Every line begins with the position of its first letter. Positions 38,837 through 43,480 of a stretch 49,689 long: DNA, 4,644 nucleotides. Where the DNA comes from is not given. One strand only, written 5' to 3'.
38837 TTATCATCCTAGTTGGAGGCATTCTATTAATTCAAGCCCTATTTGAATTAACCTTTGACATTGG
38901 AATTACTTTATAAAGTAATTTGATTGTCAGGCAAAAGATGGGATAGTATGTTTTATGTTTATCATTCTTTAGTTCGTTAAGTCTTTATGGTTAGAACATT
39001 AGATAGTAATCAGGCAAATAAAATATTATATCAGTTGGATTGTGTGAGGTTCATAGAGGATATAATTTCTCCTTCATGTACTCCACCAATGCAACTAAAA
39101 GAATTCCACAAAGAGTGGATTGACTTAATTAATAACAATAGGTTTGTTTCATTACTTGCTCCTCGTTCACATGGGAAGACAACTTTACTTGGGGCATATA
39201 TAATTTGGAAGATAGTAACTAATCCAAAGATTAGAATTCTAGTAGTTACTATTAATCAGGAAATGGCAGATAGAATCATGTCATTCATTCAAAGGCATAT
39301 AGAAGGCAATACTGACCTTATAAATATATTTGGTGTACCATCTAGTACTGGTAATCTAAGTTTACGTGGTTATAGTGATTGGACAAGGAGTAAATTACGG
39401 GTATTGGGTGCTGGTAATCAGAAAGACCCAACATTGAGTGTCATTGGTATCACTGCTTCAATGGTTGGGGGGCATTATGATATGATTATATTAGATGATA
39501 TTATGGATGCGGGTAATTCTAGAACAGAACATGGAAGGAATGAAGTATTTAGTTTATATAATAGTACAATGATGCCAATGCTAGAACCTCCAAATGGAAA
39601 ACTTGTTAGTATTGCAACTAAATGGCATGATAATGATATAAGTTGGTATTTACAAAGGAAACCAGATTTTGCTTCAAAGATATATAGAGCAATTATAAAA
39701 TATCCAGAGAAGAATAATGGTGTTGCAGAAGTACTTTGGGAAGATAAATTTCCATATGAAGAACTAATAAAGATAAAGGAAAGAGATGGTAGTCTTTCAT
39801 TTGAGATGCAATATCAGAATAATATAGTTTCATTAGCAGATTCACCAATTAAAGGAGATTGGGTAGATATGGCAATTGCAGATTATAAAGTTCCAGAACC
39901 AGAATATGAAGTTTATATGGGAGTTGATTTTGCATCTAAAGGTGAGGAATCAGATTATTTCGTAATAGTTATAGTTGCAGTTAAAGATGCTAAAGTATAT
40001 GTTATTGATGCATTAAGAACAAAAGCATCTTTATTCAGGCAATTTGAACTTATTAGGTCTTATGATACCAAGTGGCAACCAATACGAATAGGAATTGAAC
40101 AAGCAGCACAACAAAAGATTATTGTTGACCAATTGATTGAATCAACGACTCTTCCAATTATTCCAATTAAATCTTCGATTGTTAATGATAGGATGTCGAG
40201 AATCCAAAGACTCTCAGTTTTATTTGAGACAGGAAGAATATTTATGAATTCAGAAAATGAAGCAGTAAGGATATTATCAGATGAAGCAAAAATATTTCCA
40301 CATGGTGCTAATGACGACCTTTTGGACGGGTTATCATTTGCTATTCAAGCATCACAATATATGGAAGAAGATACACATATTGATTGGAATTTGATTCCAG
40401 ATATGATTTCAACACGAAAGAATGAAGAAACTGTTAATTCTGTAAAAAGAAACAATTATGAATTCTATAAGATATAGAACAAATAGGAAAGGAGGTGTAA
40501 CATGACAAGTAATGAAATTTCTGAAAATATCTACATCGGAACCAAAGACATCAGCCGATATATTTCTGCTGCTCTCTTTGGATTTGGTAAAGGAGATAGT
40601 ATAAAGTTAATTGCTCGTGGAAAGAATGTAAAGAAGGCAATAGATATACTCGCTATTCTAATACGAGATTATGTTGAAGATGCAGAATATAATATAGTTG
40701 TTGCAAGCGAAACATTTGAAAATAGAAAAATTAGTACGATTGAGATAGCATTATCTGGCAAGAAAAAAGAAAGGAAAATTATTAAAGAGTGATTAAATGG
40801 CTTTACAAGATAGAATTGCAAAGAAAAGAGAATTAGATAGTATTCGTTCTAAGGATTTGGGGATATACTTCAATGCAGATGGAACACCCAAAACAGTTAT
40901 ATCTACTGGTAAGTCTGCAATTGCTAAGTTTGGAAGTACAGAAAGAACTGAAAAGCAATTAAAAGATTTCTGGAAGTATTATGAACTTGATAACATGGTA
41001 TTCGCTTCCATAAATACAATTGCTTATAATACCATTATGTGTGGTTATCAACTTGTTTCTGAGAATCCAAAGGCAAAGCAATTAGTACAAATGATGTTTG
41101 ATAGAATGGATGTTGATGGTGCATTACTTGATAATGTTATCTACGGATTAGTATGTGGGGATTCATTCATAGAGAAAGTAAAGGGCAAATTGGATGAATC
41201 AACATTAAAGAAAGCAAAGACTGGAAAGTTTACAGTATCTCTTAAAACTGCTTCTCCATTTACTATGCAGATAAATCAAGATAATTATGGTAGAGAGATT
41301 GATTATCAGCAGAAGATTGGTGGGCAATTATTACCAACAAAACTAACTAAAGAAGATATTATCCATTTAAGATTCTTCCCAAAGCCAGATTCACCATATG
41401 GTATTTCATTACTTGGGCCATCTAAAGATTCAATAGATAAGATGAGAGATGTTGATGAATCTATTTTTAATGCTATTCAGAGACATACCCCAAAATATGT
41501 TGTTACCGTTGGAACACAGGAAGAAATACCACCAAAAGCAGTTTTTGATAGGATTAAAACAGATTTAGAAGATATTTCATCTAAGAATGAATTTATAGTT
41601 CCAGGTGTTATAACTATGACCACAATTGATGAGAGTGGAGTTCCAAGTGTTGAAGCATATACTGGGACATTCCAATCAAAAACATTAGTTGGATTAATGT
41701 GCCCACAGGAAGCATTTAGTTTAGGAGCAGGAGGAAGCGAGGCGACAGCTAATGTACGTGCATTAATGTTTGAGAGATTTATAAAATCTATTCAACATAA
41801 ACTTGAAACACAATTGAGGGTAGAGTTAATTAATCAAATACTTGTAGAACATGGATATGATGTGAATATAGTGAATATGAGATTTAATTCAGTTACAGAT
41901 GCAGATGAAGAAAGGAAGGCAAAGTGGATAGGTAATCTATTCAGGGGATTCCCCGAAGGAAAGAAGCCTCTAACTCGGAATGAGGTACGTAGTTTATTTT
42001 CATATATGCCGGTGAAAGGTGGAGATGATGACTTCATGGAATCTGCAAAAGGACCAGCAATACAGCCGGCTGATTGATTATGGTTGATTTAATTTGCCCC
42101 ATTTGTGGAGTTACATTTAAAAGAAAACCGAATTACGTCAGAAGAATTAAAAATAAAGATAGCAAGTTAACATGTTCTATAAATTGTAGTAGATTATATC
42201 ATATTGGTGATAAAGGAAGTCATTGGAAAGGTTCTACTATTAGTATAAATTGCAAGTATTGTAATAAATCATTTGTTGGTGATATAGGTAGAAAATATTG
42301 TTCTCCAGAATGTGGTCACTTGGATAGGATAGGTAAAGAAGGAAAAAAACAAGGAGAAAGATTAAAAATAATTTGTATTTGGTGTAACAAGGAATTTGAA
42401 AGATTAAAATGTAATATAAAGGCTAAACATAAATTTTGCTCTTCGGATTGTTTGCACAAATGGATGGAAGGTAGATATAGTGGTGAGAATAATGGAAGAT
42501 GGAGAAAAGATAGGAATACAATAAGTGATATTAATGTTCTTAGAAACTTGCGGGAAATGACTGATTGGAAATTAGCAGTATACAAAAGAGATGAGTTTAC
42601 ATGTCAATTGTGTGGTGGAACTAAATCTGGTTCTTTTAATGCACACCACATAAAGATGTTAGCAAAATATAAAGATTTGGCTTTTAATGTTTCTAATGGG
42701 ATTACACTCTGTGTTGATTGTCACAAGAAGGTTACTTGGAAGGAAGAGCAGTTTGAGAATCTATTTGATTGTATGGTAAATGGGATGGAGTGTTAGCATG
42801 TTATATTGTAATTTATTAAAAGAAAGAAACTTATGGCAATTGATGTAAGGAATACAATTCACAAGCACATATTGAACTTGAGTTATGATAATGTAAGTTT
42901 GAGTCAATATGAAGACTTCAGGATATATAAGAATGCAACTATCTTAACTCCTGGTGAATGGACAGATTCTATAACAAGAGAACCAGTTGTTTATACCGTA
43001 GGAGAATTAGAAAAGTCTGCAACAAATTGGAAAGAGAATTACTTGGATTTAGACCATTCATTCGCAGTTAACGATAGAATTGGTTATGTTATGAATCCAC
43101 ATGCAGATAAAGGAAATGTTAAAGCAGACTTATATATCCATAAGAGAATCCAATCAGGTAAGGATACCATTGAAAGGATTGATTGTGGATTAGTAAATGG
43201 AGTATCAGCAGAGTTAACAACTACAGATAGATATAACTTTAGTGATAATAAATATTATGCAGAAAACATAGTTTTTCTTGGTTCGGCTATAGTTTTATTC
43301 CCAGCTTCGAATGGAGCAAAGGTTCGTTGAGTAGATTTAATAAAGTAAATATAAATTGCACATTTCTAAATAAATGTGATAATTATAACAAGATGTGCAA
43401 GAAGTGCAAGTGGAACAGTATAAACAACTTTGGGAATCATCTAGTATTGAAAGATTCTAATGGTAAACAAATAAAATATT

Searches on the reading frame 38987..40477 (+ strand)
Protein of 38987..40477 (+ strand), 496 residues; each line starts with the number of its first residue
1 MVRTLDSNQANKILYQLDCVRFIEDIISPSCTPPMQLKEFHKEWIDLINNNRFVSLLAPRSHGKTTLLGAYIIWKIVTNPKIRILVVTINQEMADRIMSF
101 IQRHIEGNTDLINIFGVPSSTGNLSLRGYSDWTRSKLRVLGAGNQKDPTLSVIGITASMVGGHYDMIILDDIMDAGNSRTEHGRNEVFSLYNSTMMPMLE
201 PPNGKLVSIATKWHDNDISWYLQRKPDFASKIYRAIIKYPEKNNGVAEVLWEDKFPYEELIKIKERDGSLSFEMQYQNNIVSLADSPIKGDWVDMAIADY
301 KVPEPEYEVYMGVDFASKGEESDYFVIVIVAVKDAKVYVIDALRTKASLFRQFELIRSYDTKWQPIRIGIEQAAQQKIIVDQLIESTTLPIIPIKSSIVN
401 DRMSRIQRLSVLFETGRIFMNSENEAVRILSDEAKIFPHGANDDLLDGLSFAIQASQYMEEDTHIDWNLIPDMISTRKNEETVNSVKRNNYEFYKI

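Call 16: search_protein_families(library=phrogs, proteins=[window:38987-40477:+], max_evalue=0.001)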
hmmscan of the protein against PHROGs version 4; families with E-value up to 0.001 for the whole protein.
window:38987-40477:+ (496 aa): 7 families
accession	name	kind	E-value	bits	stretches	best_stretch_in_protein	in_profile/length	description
phrog_38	-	head and packaging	3.3e-79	268.4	1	20-454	274-701/760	terminase large subunit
phrog_5573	-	head and packaging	6.4e-16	59.5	1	248-458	25-236/250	terminase large subunit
phrog_4758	-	head and packaging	1.2e-15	58.5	1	38-231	39-226/243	terminase large subunit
phrog_17672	-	head and packaging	7.3e-14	52.5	1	49-187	63-195/395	terminase large subunit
phrog_2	-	head and packaging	3.1e-13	50.4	1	40-456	269-591/807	terminase large subunit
phrog_9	-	head and packaging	1.9e-06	28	1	18-397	187-595/812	terminase large subunit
phrog_5989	-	head and packaging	6.6e-06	26.5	1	29-107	134-212/347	terminase large subunit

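Call 64: search_dna_similar(query=window:38987-40477:+, collection=phages, mode=protein, max_rows=12)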
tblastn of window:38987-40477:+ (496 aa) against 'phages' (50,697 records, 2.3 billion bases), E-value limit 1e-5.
Records with a match: 2411; places in all: 2415; records where one place covers at least 80% of the query: 84.
Best place of each record, by identity: <60% 2411.
By first word of the organism name: Klebsiella 688; Escherichia 338; Acinetobacter 161; Pseudomonas 147; Vibrio 122; Salmonella 107; Yersinia 91; Ralstonia 41; Aeromonas 38; Synechococcus 34; and 95 more.
By host as written in the record: Klebsiella pneumoniae 373; - 358; Escherichia coli 121; Acinetobacter baumannii 58; Pseudomonas putida KT2440 and Paw85 50; Yersinia pestis 38; Klebsiella pneumoniae 135080 30; Salmonella enterica subsp. enterica serovar Typhi 28; and 634 more.
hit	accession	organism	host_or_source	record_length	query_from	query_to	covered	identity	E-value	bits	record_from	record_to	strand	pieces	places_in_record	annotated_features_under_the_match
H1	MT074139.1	Bacteroides phage DAC19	Bacteroides thetaiotaomicron VPI-5487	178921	14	490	96%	24.0%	2e-14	82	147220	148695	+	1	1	hypothetical protein (x2)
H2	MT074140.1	Bacteroides phage DAC20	Bacteroides thetaiotaomicron VPI-5488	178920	14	490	96%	24.0%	2e-14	82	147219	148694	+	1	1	hypothetical protein (x2)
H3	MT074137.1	Bacteroides phage DAC16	Bacteroides thetaiotaomicron VPI-5485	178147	14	490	96%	24.0%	2e-14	82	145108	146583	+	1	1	hypothetical protein (x2)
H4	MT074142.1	Bacteroides phage DAC23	Bacteroides thetaiotaomicron VPI-5490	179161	14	490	96%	24.0%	2e-14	82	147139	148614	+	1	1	hypothetical protein (x2)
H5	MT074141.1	Bacteroides phage DAC22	Bacteroides thetaiotaomicron VPI-5489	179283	14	490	96%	24.0%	2e-14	82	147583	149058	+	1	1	hypothetical protein (x2)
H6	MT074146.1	Bacteroides phage SJC03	Bacteroides thetaiotaomicron VPI-5494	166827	14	490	96%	24.0%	3e-14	82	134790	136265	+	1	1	hypothetical protein (x2)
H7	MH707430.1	Bacillus phage BSP7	Bacillus subtilis ATCC 21336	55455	37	454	84%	26.2%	2e-20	101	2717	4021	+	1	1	putative large terminase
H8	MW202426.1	Caudoviricetes sp.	Manatee Spring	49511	51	459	82%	26.5%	4e-27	121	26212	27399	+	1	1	terminase large subunit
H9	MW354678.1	Bacillus phage BSTP12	Bacillus subtilis BSC16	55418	37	454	84%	25.7%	1e-20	101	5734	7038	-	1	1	BSTP12_012: terminase subunit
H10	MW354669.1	Bacillus phage BSTP5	Bacillus subtilis BSC21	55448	37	454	84%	25.7%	1e-20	101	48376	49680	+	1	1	terminase large subunit/tail sheath protein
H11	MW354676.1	Bacillus phage BSTP8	Bacillus subtilis KCCM12150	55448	37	454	84%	25.7%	1e-20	101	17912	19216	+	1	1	BSTP8_035: tail sheath protein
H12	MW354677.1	Bacillus phage BSTP10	Bacillus subtilis KCCM12150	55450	37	454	84%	25.7%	1e-20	101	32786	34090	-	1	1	BSTP10_045: terminase large subunit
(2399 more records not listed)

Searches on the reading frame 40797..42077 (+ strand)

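Call 16: search_protein_families(library=phrogs, proteins=[window:40797-42077:+], max_evalue=0.001)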
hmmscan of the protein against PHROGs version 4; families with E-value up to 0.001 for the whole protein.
window:40797-42077:+ (426 aa): 3 families
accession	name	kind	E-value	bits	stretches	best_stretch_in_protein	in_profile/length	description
phrog_9232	-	head and packaging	2.9e-26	93.4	1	43-369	47-378/502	portal protein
phrog_12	-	head and packaging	2e-09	38.1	1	121-258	155-274/646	portal protein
phrog_2662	-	head and packaging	4.7e-08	33.1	0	153-214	155-217/717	portal protein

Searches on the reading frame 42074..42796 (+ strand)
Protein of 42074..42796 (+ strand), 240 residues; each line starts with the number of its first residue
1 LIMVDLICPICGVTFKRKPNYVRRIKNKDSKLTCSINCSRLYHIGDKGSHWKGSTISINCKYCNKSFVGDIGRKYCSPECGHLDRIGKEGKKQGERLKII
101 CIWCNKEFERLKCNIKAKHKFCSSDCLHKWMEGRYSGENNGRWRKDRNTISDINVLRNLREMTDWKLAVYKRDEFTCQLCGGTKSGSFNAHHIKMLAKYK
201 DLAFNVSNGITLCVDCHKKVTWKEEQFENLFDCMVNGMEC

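Call 16: search_protein_families(library=phrogs, proteins=[window:42074-42796:+], max_evalue=0.001)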
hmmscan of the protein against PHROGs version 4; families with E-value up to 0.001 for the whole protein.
window:42074-42796:+ (240 aa): 18 families
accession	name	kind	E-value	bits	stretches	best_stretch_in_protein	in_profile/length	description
phrog_1271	-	DNA, RNA and nucleotide metabolism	2e-23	84.3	1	7-230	118-325/361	HNH endonuclease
phrog_119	-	DNA, RNA and nucleotide metabolism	6.1e-12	46.1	1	158-229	187-263/443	HNH endonuclease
phrog_589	-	DNA, RNA and nucleotide metabolism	5.4e-11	43.6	1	156-226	73-144/179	HNH endonuclease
phrog_8446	-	DNA, RNA and nucleotide metabolism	9.1e-11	42.8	1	111-220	108-195/211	HNH endonuclease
phrog_144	-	DNA, RNA and nucleotide metabolism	6.1e-10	40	1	119-225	38-137/175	HNH endonuclease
phrog_5956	-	DNA, RNA and nucleotide metabolism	2.9e-08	34.5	1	165-239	50-126/138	HNH endonuclease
phrog_8048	-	DNA, RNA and nucleotide metabolism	6.9e-07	29.7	1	165-225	167-230/273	HNH endonuclease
phrog_2308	-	unknown function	2.2e-05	25.6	1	7-90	57-135/138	-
phrog_333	-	DNA, RNA and nucleotide metabolism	2.3e-05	25.6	1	162-226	21-84/138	HNH endonuclease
phrog_5200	-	DNA, RNA and nucleotide metabolism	2.3e-05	25.4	1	156-219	19-83/154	HNH endonuclease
phrog_4581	-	head and packaging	2.7e-05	24.7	1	168-226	59-114/395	terminase small subunit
phrog_24030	-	DNA, RNA and nucleotide metabolism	3.3e-05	24.4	1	166-220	10-62/342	RNA ligase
phrog_7785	-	DNA, RNA and nucleotide metabolism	6.7e-05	23.9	1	138-223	35-114/147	HNH endonuclease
phrog_740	-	DNA, RNA and nucleotide metabolism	8.4e-05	22.7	1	166-224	30-88/332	HNH endonuclease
phrog_14913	-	DNA, RNA and nucleotide metabolism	0.0001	23.4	0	92-132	93-133/149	HNH endonuclease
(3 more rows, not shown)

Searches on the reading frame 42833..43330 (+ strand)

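Call 16: search_protein_families(library=phrogs, proteins=[window:42833-43330:+], max_evalue=0.001)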
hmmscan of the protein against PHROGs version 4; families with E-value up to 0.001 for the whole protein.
window:42833-43330:+ (165 aa): 1 family
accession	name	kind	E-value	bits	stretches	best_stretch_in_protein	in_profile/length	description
phrog_976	-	head and packaging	0.00045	20.7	1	27-152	26-150/415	head maturation protease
